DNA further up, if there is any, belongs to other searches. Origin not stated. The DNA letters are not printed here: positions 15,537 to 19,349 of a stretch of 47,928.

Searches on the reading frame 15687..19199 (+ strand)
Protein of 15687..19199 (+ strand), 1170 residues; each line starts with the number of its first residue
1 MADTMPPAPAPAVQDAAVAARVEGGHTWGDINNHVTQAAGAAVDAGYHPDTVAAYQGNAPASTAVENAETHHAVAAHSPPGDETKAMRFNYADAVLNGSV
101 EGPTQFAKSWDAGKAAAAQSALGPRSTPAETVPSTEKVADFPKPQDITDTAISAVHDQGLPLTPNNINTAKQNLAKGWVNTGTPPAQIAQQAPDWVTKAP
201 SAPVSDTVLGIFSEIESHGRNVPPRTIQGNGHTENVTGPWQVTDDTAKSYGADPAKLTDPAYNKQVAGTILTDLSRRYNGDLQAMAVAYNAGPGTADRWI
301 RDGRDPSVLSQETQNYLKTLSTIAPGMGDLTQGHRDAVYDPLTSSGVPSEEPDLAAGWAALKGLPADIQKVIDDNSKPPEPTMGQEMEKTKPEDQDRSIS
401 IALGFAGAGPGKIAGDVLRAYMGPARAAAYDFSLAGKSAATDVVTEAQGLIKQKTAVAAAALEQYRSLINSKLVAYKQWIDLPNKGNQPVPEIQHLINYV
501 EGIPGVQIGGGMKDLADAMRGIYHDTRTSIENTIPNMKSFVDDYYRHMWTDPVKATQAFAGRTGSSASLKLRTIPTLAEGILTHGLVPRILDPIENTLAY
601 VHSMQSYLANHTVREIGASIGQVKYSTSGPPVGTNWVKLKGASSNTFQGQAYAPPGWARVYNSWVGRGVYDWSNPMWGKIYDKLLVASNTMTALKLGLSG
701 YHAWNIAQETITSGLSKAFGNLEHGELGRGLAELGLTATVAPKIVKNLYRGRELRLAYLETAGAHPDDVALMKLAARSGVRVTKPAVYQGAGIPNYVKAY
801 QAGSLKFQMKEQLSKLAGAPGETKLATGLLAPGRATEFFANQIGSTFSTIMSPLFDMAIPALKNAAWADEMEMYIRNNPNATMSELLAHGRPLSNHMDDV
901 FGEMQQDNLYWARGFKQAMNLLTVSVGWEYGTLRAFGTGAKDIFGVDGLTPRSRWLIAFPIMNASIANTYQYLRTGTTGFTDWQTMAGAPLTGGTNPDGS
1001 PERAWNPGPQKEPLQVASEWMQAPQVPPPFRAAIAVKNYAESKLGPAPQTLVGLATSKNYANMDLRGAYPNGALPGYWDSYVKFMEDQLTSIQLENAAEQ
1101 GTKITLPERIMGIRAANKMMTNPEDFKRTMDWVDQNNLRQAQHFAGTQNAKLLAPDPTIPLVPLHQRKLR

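Call 55: search_protein_families(library=pfam, proteins=[window:15687-19199:+], max_evalue=0.001)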
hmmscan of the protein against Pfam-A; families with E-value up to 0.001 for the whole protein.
window:15687-19199:+ (1170 aa): 1 family
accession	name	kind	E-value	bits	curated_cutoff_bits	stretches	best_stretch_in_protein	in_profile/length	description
PF01464.25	SLT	-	2.3e-11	43.8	21.3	1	234-302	35-107/117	Transglycosylase SLT domain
